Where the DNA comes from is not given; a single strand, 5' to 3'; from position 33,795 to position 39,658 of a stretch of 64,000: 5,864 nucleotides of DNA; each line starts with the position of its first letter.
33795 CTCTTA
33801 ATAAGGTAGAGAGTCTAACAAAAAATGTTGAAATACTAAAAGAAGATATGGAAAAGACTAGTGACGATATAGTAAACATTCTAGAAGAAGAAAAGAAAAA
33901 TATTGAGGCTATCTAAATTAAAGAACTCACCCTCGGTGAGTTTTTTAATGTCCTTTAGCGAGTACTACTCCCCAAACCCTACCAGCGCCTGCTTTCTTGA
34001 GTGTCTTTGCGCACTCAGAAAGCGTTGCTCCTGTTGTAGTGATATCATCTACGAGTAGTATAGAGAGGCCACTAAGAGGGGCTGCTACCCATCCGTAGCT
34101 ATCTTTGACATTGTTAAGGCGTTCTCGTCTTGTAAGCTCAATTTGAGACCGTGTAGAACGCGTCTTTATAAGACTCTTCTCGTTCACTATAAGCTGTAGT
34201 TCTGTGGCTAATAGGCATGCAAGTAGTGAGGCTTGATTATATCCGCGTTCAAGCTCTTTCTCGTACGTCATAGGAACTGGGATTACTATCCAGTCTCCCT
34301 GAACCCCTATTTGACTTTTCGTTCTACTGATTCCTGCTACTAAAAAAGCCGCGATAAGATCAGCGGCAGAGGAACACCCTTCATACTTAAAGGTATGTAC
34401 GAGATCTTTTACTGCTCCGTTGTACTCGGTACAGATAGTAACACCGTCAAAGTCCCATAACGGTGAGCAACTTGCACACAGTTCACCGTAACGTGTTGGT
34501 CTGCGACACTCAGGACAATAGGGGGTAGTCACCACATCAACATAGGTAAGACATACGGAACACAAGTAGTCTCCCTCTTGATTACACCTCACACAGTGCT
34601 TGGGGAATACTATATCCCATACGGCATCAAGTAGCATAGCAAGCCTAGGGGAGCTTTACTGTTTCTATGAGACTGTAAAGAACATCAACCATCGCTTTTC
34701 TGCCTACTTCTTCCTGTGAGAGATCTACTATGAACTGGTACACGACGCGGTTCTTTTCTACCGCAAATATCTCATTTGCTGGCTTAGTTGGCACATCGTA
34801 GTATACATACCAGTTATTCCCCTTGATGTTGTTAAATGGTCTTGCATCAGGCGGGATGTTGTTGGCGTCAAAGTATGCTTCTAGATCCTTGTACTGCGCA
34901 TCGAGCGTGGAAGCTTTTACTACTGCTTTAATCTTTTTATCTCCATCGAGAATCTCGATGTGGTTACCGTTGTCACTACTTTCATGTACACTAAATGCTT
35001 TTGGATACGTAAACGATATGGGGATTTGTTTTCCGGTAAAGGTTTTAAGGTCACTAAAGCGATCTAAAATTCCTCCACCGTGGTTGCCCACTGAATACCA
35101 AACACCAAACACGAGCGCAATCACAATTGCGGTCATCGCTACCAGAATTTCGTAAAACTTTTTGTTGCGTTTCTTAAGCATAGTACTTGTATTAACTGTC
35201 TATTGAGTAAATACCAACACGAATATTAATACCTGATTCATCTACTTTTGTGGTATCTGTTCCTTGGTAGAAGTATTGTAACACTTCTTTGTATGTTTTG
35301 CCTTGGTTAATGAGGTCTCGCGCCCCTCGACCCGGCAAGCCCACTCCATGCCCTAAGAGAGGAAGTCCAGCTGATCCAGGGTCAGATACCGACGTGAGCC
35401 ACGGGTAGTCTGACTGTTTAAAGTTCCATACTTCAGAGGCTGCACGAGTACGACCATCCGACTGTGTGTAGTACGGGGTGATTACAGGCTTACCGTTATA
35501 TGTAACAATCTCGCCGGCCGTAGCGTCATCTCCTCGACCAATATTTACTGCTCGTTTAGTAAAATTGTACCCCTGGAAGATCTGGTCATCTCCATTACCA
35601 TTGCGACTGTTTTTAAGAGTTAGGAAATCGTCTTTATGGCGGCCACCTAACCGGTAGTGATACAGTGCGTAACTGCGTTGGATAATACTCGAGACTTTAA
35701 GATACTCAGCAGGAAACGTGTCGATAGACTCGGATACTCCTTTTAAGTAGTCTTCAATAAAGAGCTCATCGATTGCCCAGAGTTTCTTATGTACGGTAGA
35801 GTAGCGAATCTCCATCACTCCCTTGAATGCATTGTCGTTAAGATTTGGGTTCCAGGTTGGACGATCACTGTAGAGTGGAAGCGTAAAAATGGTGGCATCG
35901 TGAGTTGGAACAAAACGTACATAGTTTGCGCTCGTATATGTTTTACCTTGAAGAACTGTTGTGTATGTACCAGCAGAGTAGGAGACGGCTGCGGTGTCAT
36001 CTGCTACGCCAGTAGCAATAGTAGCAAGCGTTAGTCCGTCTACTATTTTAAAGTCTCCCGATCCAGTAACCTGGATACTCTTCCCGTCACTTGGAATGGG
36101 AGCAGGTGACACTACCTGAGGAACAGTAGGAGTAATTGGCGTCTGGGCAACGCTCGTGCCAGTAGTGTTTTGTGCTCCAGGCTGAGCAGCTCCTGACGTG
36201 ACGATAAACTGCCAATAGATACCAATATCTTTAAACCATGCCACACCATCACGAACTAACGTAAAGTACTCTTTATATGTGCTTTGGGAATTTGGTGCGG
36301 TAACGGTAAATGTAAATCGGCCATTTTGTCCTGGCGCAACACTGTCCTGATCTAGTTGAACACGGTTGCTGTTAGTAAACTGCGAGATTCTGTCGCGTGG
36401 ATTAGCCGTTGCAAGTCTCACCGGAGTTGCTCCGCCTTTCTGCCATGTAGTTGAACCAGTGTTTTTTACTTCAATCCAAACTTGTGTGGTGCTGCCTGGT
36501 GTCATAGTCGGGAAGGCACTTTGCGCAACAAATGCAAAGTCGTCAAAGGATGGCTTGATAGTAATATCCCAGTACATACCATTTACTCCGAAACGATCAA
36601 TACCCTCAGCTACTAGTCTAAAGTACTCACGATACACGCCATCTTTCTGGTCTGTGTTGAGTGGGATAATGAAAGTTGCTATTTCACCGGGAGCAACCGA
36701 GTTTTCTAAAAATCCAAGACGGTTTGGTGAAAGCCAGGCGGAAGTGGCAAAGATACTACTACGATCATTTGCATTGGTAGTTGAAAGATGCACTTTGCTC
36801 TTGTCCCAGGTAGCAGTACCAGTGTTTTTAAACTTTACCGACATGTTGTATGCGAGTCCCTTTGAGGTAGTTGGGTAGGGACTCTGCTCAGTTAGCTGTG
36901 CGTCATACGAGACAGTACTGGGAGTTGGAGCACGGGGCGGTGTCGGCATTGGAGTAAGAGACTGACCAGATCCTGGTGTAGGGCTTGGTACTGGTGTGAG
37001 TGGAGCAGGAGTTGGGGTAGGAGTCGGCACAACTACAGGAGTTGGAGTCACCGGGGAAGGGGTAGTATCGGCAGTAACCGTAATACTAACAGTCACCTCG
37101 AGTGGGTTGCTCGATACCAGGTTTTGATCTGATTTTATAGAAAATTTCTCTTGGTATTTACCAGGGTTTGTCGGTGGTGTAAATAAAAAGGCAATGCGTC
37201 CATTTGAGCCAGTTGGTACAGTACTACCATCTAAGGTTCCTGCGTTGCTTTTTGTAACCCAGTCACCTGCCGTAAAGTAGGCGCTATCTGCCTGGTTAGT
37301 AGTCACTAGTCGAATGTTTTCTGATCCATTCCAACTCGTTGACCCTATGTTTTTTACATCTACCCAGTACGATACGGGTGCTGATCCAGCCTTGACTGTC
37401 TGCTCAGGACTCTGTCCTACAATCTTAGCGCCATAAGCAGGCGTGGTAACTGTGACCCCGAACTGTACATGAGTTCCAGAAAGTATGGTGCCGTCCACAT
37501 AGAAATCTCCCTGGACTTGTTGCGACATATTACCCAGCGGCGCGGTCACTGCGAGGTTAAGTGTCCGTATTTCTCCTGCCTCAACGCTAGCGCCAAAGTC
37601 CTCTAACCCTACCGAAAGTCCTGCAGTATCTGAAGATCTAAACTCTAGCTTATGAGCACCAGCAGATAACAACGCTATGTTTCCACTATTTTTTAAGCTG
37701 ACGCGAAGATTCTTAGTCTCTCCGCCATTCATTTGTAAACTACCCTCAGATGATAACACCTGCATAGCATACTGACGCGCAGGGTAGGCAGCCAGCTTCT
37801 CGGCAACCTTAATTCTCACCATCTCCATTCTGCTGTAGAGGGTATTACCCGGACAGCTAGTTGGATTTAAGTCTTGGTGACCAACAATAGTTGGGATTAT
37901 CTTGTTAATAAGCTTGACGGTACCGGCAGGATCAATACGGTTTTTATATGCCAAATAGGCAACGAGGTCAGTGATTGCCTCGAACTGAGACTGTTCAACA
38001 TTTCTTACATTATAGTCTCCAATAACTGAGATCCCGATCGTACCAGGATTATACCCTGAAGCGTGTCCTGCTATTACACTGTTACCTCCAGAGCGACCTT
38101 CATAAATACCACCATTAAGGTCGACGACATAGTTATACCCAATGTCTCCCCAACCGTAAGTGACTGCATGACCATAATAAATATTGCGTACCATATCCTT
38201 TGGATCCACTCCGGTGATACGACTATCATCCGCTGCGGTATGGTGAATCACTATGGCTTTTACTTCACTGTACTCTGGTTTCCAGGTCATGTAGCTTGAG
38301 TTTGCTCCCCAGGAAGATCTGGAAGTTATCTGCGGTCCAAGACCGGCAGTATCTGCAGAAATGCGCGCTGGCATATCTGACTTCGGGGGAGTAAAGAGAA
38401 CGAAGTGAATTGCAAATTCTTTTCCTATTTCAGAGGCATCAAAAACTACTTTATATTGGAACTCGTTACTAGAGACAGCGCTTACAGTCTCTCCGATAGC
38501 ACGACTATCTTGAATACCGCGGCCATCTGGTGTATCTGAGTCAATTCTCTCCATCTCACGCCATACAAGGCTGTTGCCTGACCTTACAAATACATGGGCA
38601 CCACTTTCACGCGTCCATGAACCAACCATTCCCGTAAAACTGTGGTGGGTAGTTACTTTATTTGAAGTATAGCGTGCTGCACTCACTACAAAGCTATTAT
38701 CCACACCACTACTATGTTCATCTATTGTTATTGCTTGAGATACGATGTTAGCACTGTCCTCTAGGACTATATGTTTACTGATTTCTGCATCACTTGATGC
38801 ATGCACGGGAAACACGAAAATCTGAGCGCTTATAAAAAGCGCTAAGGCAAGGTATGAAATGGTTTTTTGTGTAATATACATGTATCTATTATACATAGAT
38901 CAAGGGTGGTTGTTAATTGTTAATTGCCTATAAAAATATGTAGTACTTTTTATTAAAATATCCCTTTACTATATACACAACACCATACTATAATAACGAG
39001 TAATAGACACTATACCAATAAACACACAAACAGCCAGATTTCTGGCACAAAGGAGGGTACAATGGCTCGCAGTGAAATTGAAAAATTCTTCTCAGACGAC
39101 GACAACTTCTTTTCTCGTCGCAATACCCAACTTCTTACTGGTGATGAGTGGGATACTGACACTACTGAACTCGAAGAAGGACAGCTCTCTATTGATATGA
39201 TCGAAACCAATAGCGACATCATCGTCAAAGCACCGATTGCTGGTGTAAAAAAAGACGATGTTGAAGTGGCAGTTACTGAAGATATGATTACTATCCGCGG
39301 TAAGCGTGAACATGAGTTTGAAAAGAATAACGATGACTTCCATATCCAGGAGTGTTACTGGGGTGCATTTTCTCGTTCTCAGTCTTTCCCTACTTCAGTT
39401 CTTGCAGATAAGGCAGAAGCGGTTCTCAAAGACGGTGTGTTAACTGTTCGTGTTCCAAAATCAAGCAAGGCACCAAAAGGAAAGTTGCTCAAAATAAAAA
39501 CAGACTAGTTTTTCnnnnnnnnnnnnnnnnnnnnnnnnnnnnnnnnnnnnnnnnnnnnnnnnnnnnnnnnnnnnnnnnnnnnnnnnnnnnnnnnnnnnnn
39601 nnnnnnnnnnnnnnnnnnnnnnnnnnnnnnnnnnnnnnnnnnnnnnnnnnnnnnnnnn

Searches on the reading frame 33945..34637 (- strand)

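Call 10: search_protein_families(library=pfam, proteins=[window:33945-34637:-], max_evalue=0.001)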
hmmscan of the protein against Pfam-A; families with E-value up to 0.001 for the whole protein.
window:33945-34637:- (230 aa): 2 families
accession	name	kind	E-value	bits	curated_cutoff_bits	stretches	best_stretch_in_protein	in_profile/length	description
PF18912.6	DZR_2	-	1.2e-09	38.2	27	1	7-58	2-56/56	Double zinc ribbon domain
PF00156.33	Pribosyltran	-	2.8e-05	23.9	26.3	1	185-227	82-124/158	Phosphoribosyl transferase domain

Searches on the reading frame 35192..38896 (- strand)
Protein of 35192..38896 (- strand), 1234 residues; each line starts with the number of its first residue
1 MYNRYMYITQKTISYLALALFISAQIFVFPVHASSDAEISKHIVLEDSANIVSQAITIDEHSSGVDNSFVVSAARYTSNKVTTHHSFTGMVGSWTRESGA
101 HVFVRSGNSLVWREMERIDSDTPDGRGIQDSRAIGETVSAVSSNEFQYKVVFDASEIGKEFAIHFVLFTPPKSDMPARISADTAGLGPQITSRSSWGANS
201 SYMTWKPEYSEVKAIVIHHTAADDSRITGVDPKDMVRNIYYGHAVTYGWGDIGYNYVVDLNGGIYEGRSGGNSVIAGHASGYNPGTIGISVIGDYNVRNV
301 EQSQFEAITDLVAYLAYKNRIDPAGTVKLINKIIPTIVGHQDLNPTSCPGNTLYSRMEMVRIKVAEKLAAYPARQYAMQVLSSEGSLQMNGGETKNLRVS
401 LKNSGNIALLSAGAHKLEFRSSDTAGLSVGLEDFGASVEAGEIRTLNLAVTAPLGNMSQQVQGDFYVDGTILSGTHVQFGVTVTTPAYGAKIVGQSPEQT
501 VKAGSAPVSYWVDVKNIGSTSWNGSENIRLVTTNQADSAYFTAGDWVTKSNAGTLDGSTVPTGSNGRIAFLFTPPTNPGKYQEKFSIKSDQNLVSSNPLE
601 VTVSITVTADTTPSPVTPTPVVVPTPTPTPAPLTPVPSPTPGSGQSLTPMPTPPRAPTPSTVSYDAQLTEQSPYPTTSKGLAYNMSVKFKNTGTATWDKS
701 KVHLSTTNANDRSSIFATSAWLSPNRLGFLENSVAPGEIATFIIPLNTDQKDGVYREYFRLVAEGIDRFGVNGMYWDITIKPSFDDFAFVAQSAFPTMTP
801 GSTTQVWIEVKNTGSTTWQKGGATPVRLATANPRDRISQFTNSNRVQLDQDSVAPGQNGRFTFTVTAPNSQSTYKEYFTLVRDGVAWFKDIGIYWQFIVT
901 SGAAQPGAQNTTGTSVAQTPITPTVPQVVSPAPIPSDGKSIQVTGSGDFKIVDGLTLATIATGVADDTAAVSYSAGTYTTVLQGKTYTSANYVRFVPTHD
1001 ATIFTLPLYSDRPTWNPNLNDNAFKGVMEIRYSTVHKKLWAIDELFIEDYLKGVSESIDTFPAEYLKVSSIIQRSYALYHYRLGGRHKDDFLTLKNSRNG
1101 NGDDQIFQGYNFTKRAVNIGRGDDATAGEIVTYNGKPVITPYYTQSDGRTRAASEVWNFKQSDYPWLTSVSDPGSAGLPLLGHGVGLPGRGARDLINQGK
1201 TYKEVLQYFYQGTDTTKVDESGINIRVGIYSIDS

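Call 3: search_protein_families(library=pfam, proteins=[window:35192-38896:-], max_evalue=1)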
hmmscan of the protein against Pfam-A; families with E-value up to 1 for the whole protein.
window:35192-38896:- (1234 aa): 6 families
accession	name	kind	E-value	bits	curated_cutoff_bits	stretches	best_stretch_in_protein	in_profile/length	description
PF16158.11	N_BRCA1_IG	-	8.6e-21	75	28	3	798-886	8-97/108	Ig-like domain from next to BRCA1 gene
PF01510.30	Amidase_2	-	5.1e-19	69.3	26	1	210-351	3-131/131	N-acetylmuramoyl-L-alanine amidase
PF08486.15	SpoIID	-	6.7e-08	33.5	23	1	1037-1133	3-97/97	Stage II sporulation protein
PF08360.16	TetR_C_5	-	0.00035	21.2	21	1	1029-1080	13-64/131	QacR-like protein, C-terminal region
PF14326.11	DUF4384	-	0.034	14.7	27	0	832-873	26-72/81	Domain of unknown function (DUF4384)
PF03212.20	Pertactin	-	0.26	11.7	22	0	499-554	50-104/121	Pertactin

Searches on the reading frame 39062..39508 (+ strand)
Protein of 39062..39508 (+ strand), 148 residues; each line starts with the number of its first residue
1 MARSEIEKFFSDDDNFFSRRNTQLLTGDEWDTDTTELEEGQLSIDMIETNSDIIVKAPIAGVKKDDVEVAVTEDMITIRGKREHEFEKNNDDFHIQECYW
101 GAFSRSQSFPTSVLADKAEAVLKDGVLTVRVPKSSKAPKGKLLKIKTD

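Call 3: search_protein_families(library=pfam, proteins=[window:39062-39508:+], max_evalue=1)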
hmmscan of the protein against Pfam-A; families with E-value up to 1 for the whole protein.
window:39062-39508:+ (148 aa): 3 families
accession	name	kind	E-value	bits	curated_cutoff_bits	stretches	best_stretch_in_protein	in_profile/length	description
PF00011.27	HSP20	-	5.6e-18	65.4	20.8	1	46-142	2-98/102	Hsp20/alpha crystallin family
PF17886.7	ArsA_HSP20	-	3.2e-05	23.9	22.5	1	51-130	2-62/63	HSP20-like domain found in ArsA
PF04969.22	CS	-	0.055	14.9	21.3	1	48-89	7-51/78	CS domain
